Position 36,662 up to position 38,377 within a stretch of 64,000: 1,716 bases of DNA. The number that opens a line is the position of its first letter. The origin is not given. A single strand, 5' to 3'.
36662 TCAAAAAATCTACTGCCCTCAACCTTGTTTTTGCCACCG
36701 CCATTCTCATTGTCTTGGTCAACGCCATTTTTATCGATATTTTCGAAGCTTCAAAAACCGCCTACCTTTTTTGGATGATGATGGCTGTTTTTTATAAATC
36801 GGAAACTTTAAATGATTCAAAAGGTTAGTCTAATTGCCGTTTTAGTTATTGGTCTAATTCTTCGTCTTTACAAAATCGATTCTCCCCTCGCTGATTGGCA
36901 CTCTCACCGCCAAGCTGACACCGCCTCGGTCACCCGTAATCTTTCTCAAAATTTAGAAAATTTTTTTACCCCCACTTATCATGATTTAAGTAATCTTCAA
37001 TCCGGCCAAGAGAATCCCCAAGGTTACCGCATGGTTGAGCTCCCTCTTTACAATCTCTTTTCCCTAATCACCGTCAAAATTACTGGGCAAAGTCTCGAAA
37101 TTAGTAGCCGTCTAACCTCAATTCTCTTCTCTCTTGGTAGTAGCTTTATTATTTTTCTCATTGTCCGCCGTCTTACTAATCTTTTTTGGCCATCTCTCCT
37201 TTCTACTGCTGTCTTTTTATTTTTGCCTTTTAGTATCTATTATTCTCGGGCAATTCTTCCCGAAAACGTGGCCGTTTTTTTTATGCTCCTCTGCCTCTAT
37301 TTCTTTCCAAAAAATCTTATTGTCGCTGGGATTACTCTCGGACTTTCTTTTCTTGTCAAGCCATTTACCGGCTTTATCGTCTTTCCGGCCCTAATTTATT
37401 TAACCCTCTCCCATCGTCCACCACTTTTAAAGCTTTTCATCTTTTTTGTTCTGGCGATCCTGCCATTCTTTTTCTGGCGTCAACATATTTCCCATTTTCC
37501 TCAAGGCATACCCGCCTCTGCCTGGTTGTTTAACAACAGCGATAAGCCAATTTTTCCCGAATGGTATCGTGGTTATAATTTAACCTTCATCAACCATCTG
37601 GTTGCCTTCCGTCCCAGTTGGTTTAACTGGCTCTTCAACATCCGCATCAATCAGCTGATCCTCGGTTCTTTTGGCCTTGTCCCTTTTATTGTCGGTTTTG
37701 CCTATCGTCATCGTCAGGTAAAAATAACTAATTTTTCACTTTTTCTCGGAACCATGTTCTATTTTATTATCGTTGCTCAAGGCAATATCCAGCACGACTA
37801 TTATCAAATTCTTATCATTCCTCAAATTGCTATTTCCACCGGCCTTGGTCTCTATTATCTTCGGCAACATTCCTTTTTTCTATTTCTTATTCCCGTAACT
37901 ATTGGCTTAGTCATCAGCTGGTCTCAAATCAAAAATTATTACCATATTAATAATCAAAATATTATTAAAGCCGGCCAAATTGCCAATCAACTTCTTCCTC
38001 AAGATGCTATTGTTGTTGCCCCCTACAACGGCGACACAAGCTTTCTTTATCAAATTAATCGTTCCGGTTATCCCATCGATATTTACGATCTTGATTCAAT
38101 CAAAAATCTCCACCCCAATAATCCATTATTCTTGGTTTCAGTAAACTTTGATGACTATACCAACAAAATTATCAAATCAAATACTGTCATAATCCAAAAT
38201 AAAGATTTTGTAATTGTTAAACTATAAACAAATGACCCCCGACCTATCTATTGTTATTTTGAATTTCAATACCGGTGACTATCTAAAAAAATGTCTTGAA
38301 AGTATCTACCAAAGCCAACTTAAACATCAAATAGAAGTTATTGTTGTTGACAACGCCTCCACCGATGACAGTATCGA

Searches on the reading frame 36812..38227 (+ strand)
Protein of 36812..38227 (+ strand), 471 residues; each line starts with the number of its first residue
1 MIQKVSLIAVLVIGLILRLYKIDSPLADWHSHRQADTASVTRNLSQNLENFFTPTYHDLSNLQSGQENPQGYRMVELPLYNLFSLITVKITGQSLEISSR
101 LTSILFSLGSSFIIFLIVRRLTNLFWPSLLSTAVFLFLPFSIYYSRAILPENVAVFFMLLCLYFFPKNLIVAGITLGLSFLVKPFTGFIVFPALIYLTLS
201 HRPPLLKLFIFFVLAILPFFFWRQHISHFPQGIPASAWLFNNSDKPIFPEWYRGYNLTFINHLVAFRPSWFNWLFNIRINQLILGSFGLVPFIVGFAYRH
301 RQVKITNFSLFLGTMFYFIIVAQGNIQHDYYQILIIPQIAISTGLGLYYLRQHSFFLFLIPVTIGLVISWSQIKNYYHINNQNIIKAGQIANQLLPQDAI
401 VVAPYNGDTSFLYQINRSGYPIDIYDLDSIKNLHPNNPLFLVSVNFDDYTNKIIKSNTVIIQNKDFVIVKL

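Call 7: search_protein_families(library=pfam, proteins=[window:36812-38227:+])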
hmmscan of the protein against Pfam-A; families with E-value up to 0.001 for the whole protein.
window:36812-38227:+ (471 aa): 2 families
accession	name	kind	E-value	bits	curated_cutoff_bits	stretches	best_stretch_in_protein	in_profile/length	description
PF13231.12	PMT_2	-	1.7e-11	45.1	26.1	1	78-217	4-149/160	Dolichyl-phosphate-mannose-protein mannosyltransferase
PF02366.24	PMT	-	3.2e-05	24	22.7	1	90-199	76-198/245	Dolichyl-phosphate-mannose-protein mannosyltransferase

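Call 17: find_related_loci(query=window:36812-38227:+, collection=genome_contigs, flank=10000)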
Query window:36812-38227:+ (471 aa) in genome_contigs; peptide patterns used: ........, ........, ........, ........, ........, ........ (x = any residue, [..] = any of these).
271 stretches matched a pattern; 90 encode a relative of the query (tblastn E <= 1e-3); the best 80 are kept; 80 distinct loci.
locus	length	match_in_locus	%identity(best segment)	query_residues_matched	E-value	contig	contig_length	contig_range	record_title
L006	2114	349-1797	53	2-471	1e-173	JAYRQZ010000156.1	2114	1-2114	MAG: Candidatus Woesebacteria bacterium isolate XM1_ASGE3bin.17 k141_906862, whole genome shotgun sequence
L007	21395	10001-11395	53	10-471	5e-159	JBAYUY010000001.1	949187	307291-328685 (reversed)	MAG: Candidatus Shapirobacteria bacterium isolate SO_2016_LW3_47 scaffold00001_LW162_2016, whole genome shotgun sequence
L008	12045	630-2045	54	13-471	3e-158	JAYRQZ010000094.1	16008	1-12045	MAG: Candidatus Woesebacteria bacterium isolate XM1_ASGE3bin.17 k141_519242, whole genome shotgun sequence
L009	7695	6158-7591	50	7-471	3e-154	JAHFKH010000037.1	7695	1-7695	MAG: Candidatus Shapirobacteria bacterium isolate nzgw405 NODE_17342_length_7696_cov_2.800264, whole genome shotgun sequ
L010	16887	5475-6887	52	14-471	3e-151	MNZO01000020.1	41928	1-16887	MAG: Candidatus Shapirobacteria bacterium CG2_30_35_20 cg2_3.0_scaffold_2458_c, whole genome shotgun sequence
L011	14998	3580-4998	51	11-471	1e-147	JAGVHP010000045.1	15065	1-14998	MAG: Candidatus Shapirobacteria bacterium isolate DeMMO2_35 c_000000042394, whole genome shotgun sequence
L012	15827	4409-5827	51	11-471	3e-147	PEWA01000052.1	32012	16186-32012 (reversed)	MAG: Candidatus Shapirobacteria bacterium CG06_land_8_20_14_3_00_40_12 CG06_land_8_20_14_3.00_150_scaffold_214_c, whole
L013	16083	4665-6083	51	11-471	9e-147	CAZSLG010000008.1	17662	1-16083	MAG TPA_asm: uncultured Gammaproteobacteria bacterium isolate SRP062349_co5_136 genome assembly, contig: NODE_1029_lengt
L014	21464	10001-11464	50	3-471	4e-146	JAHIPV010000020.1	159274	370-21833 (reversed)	MAG: Patescibacteria group bacterium isolate KR13_S3.mb.84 KR13_S3.mb.84_k141_559458, whole genome shotgun sequence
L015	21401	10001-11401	49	1-471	1e-144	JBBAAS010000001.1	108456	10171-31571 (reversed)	MAG: Candidatus Shapirobacteria bacterium isolate SO_2017_GW3_48 scaffold_196_c1_OW296A_2017, whole genome shotgun seque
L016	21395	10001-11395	48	20-471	5e-142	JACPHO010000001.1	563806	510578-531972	MAG: Candidatus Shapirobacteria bacterium isolate NC_groundwater_416_Ag_B-0.1um_40_33 GD18-4_B1_scaffold_56969, whole ge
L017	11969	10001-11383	48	7-470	1e-141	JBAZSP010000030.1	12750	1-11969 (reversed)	MAG: Candidatus Shapirobacteria bacterium isolate SO_2017_GW1_176 NODE_18295_length_12750_cov_1.157015_OW334_2017, whole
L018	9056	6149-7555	48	1-471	2e-141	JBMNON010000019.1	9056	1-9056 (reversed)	MAG: Patescibacteria group bacterium isolate SBF912SR5HQ0001 scaffold_11019_c1, whole genome shotgun sequence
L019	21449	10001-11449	47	2-471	3e-139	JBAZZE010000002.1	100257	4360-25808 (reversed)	MAG: Candidatus Shapirobacteria bacterium isolate SO_2017_GW1_99 NODE_1375_length_100257_cov_2.338120_OW334_2017, whole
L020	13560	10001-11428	51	9-471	3e-153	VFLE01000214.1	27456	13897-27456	MAG: Candidatus Shapirobacteria bacterium isolate Bin_12_23 c_000001203361, whole genome shotgun sequence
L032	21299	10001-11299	42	7-471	2e-97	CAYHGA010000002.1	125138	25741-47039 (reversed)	MAG TPA_asm: uncultured Gammaproteobacteria bacterium isolate ERP119705_co10_249 genome assembly, contig: NODE_51_length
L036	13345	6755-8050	41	7-471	1e-99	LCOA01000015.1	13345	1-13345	MAG: Candidatus Amesbacteria bacterium GW2011_GWA1_47_20 UX92_C0015, whole genome shotgun sequence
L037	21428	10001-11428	38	1-471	2e-93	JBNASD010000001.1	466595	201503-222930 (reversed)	MAG: Microgenomates group bacterium isolate Kamch4336-1-MF-07 bin3.fa-1, whole genome shotgun sequence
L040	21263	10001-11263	40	18-471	1e-92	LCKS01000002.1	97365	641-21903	MAG: Candidatus Amesbacteria bacterium GW2011_GWC2_45_19 UX05_C0002, whole genome shotgun sequence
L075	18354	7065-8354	37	2-422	2e-72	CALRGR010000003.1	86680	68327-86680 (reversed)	MAG: Candidatus Levybacteria bacterium GW2011_GWA1_37_16 isolate Baikal-1250m-152 genome assembly, contig: Baikal-1250m-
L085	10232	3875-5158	35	2-422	1e-68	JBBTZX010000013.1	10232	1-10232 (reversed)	MAG: Patescibacteria group bacterium isolate H14-bin027_1 H14_bin027_1_000000000013, whole genome shotgun sequence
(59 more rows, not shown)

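Call 48: search_protein_families(library=pfam, proteins=[L037:3-3209:+, L037:7513-8970:+, L032:18918-19568:+, L032:3667-4371:+, L032:2201-2959:-, L040:2638-4083:+, L036:2-1387:+, L020:1168-2100:-, L085:5325-6533:+, L075:8507-9709:+], max_evalue=0.00001)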
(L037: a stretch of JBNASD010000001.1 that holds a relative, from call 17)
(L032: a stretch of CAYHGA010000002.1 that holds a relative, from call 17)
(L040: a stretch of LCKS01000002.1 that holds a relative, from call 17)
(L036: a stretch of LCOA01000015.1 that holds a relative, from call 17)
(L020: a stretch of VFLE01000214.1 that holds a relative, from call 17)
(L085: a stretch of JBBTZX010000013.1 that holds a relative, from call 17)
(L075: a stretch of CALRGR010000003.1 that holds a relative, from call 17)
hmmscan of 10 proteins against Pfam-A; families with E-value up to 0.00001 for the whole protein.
L037:3-3209:+ (1069 aa): 0 families

L037:7513-8970:+ (486 aa): 1 family
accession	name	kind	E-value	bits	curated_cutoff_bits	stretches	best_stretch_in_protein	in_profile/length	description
PF13231.12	PMT_2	-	2.4e-06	28.3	26.1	1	53-214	2-157/160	Dolichyl-phosphate-mannose-protein mannosyltransferase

L032:18918-19568:+ (217 aa): 2 families
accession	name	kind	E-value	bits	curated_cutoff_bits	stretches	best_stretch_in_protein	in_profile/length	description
PF11967.14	RecO_N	-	1.5e-20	73.4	27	1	37-115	1-79/80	Recombination protein O N terminal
PF02565.21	RecO_C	-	2.7e-08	34.2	22.1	1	125-187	6-67/157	Recombination protein O C terminal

L032:3667-4371:+ (235 aa): 0 families

L032:2201-2959:- (253 aa): 3 families
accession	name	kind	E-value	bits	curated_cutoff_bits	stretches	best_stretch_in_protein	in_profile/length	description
PF00535.33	Glycos_transf_2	-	2.5e-35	122.3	23.3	1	28-191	1-166/168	Glycosyl transferase family 2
PF10111.15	Glyco_tranf_2_2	-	7e-07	29.4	27.3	1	28-127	1-104/276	Glycosyltransferase like family 2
PF13641.12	Glyco_tranf_2_3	-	2.7e-06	28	27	1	27-155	3-136/230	Glycosyltransferase like family 2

L040:2638-4083:+ (482 aa): 0 families

L036:2-1387:+ (462 aa): 0 families

L020:1168-2100:- (311 aa): 1 family
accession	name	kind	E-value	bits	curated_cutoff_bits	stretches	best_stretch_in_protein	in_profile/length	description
PF03706.18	LPG_synthase_TM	-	1.1e-28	101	33.4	1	17-298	3-294/302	Lysylphosphatidylglycerol synthase TM region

L085:5325-6533:+ (403 aa): 4 families
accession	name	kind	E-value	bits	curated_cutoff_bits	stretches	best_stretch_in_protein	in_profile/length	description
PF13692.12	Glyco_trans_1_4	-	5.3e-23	82.3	27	1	224-364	2-142/142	Glycosyl transferases group 1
PF00534.26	Glycos_transf_1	-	1.2e-13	51.4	26.4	1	217-377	9-171/172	Glycosyl transferases group 1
PF13439.12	Glyco_transf_4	-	5.8e-11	43.1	28.5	1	23-207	3-168/170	Glycosyltransferase Family 4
PF13524.12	Glyco_trans_1_2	-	1.6e-09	38.3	25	1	290-393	36-143/144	Glycosyl transferase-like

L075:8507-9709:+ (401 aa): 4 families
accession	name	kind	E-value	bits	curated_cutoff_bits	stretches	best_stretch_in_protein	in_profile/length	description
PF13692.12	Glyco_trans_1_4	-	1.4e-19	71.2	27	1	214-362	3-142/142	Glycosyl transferases group 1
PF00534.26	Glycos_transf_1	-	1.2e-13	51.4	26.4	1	257-374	45-170/172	Glycosyl transferases group 1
PF13439.12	Glyco_transf_4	-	1.4e-11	45.1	28.5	1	20-203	3-168/170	Glycosyltransferase Family 4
PF13524.12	Glyco_trans_1_2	-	3.6e-11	43.7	25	1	285-390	34-142/144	Glycosyl transferase-like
